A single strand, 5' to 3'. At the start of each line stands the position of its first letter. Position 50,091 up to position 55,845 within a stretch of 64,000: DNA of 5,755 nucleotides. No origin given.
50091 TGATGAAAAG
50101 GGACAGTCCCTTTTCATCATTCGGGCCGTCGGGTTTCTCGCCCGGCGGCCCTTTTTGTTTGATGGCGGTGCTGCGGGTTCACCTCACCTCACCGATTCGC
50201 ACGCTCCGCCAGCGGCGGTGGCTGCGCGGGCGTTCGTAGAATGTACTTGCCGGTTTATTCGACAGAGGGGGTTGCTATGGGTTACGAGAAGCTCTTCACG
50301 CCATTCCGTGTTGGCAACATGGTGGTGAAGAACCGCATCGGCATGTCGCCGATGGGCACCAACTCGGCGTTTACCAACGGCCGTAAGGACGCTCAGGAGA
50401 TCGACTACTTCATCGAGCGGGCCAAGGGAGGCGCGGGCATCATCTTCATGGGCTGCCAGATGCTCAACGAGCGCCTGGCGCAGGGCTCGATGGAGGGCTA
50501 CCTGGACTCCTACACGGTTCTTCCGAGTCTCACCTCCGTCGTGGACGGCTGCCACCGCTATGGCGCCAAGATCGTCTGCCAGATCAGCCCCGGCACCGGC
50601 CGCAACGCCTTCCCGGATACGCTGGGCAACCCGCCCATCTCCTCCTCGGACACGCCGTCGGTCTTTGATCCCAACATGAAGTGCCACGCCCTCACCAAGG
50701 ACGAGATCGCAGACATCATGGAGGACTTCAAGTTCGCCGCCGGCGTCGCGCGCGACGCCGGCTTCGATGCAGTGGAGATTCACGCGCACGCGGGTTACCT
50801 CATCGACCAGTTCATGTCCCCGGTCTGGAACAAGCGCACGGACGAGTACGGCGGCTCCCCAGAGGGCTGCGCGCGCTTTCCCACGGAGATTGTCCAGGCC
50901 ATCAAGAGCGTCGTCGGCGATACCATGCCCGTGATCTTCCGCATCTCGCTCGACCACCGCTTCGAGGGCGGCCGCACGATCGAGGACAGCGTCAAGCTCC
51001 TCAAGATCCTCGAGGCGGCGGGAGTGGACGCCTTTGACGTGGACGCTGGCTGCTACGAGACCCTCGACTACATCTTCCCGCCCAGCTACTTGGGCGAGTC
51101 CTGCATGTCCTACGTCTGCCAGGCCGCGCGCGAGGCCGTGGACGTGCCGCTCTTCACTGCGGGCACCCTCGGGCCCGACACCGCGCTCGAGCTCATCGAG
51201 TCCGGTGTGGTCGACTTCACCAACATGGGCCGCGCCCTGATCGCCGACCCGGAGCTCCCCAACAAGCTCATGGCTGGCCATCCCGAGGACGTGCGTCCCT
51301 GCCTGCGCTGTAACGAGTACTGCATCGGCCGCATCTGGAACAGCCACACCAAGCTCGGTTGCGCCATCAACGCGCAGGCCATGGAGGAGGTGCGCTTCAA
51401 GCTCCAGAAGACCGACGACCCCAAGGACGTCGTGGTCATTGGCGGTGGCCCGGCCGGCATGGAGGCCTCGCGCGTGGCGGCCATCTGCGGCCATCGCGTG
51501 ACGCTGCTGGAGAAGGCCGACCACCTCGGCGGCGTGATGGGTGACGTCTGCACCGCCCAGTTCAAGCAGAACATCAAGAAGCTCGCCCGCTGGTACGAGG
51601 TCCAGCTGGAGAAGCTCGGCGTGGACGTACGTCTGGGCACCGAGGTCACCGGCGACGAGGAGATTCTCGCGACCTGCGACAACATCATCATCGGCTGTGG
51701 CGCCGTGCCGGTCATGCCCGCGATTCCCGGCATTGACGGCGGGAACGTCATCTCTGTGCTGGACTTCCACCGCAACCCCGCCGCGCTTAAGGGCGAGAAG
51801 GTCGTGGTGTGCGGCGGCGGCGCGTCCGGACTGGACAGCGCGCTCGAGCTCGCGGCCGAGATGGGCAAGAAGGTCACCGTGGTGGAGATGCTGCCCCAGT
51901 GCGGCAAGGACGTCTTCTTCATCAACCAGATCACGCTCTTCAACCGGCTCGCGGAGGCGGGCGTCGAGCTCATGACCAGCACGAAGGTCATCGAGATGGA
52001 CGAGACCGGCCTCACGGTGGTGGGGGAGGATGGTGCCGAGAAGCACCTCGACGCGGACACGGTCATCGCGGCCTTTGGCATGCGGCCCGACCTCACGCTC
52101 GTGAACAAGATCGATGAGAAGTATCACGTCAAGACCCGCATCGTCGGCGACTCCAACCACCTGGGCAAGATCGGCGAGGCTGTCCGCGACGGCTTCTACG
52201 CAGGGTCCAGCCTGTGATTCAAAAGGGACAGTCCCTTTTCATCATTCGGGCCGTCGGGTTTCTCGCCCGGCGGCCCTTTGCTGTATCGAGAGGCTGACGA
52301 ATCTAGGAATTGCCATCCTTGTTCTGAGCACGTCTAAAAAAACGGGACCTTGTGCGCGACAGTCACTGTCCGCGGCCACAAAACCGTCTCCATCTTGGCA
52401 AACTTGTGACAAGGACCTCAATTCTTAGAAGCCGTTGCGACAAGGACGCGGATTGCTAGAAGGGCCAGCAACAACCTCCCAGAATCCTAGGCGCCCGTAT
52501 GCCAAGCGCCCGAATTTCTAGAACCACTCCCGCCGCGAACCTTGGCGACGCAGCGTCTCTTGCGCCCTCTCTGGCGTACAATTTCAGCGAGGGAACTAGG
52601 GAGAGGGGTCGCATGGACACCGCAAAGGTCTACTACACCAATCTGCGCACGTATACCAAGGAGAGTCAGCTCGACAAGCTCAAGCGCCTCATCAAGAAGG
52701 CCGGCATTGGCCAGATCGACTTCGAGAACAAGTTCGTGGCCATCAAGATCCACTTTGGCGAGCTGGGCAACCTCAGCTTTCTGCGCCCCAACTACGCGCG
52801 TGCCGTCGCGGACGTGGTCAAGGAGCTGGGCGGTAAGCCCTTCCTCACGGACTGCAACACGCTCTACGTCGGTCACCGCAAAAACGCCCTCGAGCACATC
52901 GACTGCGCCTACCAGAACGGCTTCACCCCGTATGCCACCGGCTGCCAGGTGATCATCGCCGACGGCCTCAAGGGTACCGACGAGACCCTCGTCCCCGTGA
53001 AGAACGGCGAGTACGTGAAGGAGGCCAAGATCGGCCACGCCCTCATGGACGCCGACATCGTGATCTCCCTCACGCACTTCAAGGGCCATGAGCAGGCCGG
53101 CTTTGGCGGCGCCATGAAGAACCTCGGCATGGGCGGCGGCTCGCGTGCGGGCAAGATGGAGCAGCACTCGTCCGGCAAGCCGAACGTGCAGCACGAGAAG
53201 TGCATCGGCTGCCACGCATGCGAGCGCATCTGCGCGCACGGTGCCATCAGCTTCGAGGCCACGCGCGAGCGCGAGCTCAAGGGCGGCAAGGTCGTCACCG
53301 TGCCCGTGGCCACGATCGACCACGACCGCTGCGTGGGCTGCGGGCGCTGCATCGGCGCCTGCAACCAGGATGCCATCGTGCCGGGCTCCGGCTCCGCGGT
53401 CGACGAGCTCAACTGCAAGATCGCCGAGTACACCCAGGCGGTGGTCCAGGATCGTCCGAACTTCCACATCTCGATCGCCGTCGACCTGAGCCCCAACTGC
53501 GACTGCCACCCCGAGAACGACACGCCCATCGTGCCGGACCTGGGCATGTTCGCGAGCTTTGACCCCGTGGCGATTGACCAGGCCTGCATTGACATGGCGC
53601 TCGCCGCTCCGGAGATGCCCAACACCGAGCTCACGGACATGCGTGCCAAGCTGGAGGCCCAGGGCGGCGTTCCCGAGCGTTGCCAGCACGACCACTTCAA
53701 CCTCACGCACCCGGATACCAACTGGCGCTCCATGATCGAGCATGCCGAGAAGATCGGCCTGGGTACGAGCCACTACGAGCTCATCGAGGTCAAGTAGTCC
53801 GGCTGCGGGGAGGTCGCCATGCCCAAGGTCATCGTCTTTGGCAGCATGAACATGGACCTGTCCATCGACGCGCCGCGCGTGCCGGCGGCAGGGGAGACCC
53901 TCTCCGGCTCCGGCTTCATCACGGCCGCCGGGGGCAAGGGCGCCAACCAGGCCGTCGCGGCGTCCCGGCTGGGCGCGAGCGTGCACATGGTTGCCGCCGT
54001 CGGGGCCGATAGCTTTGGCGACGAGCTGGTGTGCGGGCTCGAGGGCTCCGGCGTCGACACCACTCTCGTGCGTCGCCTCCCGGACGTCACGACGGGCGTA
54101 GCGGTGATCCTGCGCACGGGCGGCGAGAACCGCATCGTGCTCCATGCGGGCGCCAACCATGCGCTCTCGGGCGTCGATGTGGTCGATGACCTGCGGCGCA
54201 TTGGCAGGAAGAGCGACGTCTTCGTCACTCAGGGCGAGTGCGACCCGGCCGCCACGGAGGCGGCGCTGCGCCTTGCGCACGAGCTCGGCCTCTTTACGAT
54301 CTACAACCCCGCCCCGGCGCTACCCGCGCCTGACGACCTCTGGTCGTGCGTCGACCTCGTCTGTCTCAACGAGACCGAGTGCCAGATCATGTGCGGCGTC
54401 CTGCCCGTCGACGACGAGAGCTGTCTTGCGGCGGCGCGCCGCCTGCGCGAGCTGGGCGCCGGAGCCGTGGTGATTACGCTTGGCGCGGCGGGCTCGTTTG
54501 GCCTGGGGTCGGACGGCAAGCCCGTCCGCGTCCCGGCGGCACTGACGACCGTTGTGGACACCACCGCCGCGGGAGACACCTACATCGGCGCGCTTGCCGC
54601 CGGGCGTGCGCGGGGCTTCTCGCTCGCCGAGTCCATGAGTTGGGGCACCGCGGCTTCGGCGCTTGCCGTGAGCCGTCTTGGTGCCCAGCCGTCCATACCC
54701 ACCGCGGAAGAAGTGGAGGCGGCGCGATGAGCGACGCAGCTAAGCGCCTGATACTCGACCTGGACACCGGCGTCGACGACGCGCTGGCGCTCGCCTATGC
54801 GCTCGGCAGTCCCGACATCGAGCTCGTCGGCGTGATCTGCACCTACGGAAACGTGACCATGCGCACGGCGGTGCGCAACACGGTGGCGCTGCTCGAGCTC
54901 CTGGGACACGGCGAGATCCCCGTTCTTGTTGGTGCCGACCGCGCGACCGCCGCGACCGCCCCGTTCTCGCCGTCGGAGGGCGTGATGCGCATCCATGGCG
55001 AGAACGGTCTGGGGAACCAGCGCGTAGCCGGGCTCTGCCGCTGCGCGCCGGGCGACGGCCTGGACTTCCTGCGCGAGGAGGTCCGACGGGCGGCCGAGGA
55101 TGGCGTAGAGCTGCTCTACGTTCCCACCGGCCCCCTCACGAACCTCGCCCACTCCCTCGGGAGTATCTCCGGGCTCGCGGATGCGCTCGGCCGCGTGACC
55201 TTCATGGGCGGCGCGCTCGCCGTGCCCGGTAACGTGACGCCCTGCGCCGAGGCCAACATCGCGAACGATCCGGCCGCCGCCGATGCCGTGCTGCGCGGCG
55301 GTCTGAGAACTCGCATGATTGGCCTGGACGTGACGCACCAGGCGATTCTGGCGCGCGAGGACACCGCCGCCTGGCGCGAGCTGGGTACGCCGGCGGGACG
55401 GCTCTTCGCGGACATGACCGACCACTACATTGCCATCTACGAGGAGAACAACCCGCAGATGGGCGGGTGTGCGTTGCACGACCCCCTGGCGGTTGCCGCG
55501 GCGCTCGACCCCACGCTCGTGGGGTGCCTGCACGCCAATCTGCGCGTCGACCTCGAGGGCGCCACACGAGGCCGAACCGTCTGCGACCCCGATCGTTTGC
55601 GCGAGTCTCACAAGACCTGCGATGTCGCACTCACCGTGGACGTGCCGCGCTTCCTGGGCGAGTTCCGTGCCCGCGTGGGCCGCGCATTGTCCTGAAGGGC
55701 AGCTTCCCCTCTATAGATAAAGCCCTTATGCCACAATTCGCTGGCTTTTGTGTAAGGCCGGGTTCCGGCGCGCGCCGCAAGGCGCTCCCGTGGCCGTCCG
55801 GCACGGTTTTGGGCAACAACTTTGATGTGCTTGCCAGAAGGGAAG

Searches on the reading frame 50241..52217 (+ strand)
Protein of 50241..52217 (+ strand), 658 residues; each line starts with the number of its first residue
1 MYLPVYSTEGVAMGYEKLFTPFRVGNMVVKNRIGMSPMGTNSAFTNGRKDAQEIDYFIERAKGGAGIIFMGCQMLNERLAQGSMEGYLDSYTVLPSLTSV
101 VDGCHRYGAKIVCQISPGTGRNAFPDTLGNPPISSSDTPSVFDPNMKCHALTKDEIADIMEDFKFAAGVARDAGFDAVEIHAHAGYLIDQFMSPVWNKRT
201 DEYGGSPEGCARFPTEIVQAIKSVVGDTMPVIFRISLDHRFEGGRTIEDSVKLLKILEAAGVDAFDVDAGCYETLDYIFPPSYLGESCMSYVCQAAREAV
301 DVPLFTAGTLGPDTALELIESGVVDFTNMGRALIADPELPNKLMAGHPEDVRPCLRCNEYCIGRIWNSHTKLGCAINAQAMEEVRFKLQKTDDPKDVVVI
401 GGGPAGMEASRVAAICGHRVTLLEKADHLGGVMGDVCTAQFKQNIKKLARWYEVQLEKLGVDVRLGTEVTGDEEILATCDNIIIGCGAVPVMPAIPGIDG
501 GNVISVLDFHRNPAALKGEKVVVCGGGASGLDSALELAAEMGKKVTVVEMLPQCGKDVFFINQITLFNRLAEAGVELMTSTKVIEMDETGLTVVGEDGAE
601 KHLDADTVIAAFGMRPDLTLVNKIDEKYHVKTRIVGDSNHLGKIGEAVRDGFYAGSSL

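Call 18: search_protein_families(library=pfam, proteins=[window:50241-52217:+])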
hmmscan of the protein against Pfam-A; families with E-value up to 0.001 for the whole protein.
window:50241-52217:+ (658 aa): 16 families
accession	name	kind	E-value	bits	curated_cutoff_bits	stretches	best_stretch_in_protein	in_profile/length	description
PF00724.26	Oxidored_FMN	-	8.6e-61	206.5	27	1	17-348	1-340/342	NADH:flavin oxidoreductase / NADH oxidase family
PF07992.20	Pyr_redox_2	-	4.7e-32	112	26.1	2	444-633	59-256/291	Pyridine nucleotide-disulphide oxidoreductase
PF00070.33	Pyr_redox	-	5.6e-16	59.3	22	2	520-591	1-71/82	Pyridine nucleotide-disulphide oxidoreductase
PF13738.12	Pyr_redox_3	-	7.3e-16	58.7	30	1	469-624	116-277/305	Pyridine nucleotide-disulphide oxidoreductase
PF01266.30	DAO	-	5.5e-13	49.6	27.9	1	520-555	1-35/353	FAD dependent oxidoreductase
PF12831.13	FAD_oxidored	-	5.9e-13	49.3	27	1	396-440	1-45/416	FAD dependent oxidoreductase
PF13450.12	NAD_binding_8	-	3.8e-11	43.6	21.9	1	399-435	1-37/68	NAD(P)-binding Rossmann-like domain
PF03486.20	HI0933_like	-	1.4e-10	41.5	50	1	396-430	2-36/244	HI0933-like protein Rossmann domain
PF00890.30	FAD_binding_2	-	2.2e-09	37.5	20.4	2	396-431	1-36/414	FAD binding domain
PF01262.27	AlaDh_PNT_C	-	3e-08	33.8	23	1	394-446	28-80/214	Alanine dehydrogenase/PNT, C-terminal domain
PF01134.28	GIDA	-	4.4e-08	33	22.1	1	396-438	1-41/391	Glucose inhibited division protein A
PF01946.23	Thi4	-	2.2e-07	30.8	26.2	0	393-434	16-58/235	Thi4 family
PF13434.12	Lys_Orn_oxgnase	-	2.8e-05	23.9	21.3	1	440-542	113-211/339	L-lysine 6-monooxygenase/L-ornithine 5-monooxygenase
PF01494.25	FAD_binding_3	-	2.9e-05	23.9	22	0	396-427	3-34/349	FAD binding domain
PF13241.12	NAD_binding_7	-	0.00046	21.2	22.1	0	516-549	5-37/104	Putative NAD(P)-binding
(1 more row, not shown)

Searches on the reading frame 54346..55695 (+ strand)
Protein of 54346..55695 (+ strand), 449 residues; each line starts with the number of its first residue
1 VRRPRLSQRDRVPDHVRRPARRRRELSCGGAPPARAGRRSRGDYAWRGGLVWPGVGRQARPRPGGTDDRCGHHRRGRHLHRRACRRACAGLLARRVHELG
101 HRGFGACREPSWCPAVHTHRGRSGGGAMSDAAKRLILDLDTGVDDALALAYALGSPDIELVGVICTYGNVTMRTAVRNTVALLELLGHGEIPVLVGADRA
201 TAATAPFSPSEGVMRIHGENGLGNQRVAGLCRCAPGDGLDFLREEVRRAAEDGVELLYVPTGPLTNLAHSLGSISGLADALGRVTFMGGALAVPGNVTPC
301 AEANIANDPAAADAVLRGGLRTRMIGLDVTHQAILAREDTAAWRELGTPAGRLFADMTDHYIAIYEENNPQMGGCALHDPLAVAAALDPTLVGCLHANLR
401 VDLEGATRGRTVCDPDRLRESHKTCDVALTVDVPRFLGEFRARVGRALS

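Call 18: search_protein_families(library=pfam, proteins=[window:54346-55695:+])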
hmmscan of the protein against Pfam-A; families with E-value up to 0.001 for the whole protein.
window:54346-55695:+ (449 aa): 1 family
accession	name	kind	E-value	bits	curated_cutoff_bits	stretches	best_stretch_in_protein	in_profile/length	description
PF01156.24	IU_nuc_hydro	-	1.5e-79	268.2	34.2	1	135-437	1-296/297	Inosine-uridine preferring nucleoside hydrolase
